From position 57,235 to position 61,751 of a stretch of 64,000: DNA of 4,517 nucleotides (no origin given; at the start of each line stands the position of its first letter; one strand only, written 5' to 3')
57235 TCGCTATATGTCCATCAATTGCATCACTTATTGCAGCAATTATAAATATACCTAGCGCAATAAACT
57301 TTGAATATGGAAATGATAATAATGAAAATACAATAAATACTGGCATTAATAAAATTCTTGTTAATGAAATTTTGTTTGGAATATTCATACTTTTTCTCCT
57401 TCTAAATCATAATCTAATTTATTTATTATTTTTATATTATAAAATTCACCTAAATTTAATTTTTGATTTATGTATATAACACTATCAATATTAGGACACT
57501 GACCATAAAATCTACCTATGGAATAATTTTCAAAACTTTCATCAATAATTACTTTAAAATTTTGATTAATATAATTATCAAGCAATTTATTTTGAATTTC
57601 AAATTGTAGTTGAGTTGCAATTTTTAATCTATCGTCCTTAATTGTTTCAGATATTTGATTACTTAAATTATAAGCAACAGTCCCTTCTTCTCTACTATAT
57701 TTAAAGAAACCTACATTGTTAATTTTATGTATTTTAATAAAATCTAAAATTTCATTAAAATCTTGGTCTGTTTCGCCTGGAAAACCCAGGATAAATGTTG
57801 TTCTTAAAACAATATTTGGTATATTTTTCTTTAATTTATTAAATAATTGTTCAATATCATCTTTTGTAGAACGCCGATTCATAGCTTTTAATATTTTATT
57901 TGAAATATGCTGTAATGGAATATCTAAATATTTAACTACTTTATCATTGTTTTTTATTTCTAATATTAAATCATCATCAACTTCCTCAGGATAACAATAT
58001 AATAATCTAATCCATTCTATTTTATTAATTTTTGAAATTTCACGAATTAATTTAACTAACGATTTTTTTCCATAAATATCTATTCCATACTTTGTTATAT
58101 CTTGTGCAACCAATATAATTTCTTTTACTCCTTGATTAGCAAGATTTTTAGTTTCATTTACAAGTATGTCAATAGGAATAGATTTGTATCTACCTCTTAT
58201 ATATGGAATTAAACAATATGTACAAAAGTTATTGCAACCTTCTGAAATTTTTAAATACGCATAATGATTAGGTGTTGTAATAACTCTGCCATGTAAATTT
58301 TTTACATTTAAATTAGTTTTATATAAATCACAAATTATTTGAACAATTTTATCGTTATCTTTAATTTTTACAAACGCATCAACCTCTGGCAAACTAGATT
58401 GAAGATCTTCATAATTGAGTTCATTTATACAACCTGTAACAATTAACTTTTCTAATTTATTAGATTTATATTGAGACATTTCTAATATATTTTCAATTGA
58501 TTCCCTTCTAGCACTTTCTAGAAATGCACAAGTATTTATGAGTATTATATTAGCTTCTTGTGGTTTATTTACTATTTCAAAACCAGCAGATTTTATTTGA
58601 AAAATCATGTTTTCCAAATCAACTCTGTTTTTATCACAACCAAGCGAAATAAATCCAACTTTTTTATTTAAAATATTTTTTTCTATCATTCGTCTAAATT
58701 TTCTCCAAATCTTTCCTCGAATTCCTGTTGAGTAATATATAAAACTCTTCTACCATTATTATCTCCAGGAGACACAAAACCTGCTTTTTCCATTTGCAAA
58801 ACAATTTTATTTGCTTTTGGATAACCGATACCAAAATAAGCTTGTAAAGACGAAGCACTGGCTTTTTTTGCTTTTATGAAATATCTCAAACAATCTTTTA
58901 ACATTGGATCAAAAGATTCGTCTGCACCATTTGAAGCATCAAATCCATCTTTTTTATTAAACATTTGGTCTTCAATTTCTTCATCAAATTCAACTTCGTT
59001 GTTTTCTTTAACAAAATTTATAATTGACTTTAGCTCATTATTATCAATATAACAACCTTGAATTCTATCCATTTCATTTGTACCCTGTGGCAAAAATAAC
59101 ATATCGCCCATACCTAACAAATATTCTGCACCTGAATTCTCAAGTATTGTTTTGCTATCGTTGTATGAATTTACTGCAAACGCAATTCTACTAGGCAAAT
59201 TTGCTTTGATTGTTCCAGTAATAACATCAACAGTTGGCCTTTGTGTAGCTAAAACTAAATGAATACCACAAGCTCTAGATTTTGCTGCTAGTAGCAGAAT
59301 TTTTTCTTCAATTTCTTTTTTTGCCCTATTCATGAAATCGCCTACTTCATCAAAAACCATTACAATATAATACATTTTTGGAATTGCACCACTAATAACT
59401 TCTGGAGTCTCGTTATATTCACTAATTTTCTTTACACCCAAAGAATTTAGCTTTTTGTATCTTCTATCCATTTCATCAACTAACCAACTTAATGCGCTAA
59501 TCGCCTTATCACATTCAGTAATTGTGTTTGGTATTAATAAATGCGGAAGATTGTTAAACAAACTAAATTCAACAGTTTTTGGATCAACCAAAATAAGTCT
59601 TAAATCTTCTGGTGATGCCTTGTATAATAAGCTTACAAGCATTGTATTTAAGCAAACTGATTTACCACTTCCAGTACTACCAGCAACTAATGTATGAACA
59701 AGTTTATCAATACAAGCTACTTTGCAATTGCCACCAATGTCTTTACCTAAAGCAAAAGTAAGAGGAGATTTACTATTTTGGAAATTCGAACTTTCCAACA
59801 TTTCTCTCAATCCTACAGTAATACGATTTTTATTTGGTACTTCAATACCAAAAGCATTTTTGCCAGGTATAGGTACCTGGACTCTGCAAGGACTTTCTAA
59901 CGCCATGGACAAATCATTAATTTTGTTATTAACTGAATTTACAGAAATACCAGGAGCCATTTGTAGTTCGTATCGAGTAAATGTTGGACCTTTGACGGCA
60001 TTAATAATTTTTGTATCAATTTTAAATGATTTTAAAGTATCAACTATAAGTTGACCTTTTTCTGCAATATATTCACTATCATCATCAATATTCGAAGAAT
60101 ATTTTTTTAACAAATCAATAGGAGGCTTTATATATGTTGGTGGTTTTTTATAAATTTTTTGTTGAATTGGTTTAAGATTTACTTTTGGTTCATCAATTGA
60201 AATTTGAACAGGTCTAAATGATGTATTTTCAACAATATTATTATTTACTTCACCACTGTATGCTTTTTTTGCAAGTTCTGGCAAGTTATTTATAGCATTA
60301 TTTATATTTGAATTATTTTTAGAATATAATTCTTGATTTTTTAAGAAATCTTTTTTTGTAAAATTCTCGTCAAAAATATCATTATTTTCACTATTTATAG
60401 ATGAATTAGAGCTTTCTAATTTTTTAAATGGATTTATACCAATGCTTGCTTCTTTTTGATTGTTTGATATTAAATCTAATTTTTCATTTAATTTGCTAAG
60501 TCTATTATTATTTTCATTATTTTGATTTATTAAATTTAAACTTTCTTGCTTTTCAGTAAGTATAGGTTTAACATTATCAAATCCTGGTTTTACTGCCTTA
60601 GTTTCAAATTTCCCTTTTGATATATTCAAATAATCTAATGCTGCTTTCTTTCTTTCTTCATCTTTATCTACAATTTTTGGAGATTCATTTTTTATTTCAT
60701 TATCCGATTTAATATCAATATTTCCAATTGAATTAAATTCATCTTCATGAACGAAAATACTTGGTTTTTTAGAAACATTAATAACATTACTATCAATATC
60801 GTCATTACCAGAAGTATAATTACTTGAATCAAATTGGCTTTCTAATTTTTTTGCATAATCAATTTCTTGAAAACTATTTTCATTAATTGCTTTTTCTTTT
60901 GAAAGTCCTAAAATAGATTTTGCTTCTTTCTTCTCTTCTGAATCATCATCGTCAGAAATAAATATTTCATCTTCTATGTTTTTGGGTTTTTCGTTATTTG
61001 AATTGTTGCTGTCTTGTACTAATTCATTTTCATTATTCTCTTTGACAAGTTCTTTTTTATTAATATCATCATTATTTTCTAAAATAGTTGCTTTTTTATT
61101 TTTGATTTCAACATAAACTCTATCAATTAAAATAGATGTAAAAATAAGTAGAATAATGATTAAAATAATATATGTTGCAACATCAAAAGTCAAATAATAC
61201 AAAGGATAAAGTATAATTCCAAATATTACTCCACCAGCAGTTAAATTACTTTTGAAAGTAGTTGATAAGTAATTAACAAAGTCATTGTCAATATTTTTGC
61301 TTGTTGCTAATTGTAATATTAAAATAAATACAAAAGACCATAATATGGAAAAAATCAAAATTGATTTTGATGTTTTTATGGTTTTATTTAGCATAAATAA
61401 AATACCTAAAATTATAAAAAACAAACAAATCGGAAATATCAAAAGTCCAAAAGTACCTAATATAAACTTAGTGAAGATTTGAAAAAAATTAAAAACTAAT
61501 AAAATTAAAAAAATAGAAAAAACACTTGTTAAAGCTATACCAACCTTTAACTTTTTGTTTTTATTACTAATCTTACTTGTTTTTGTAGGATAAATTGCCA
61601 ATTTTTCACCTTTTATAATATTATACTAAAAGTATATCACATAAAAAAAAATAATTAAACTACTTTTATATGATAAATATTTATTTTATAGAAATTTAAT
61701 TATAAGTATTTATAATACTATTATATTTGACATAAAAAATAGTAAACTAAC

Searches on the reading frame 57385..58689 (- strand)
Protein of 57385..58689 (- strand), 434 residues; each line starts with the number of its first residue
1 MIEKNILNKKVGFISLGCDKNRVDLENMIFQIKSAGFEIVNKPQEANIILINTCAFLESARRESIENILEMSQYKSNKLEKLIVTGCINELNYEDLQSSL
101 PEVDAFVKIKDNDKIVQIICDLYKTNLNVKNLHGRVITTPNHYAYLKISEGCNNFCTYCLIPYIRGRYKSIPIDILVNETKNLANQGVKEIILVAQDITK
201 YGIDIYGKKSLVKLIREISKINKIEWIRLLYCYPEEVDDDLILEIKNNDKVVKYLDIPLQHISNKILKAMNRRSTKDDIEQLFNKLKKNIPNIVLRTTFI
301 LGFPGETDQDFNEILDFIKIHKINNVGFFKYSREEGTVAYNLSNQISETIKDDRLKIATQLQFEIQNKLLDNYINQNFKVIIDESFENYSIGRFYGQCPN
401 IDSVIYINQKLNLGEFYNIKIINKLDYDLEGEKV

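Call 53: search_protein_families(library=pfam, proteins=[window:57385-58689:-], max_evalue=0.001)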
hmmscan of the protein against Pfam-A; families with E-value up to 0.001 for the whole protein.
window:57385-58689:- (434 aa): 3 families
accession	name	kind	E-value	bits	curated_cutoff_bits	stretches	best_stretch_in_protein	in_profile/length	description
PF04055.27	Radical_SAM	-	2.3e-27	96.6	29.5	1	147-318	2-166/166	Radical SAM superfamily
PF00919.26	UPF0004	-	3.9e-25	88.1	27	1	10-107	1-97/98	Uncharacterized protein family UPF0004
PF18693.7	TRAM_2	-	7.6e-16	58.5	27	1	376-434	3-63/63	TRAM domain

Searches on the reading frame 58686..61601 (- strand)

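Call 53: search_protein_families(library=pfam, proteins=[window:58686-61601:-], max_evalue=0.001)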
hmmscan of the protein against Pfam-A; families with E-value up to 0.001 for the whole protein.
window:58686-61601:- (971 aa): 4 families
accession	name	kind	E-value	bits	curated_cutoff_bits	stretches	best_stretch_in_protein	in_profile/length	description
PF01580.24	FtsK_SpoIIIE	-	8.4e-52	176.2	24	1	598-790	2-220/221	FtsK/SpoIIIE family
PF17854.6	FtsK_alpha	-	1.2e-23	83.6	22.9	1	493-590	2-101/101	FtsK alpha domain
PF09397.16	FtsK_gamma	-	3.7e-14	52.6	30.6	1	897-956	3-62/63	Ftsk gamma domain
PF05872.18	HerA_C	-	0.00085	18.5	22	0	729-815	245-326/502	Helicase HerA-like C-terminal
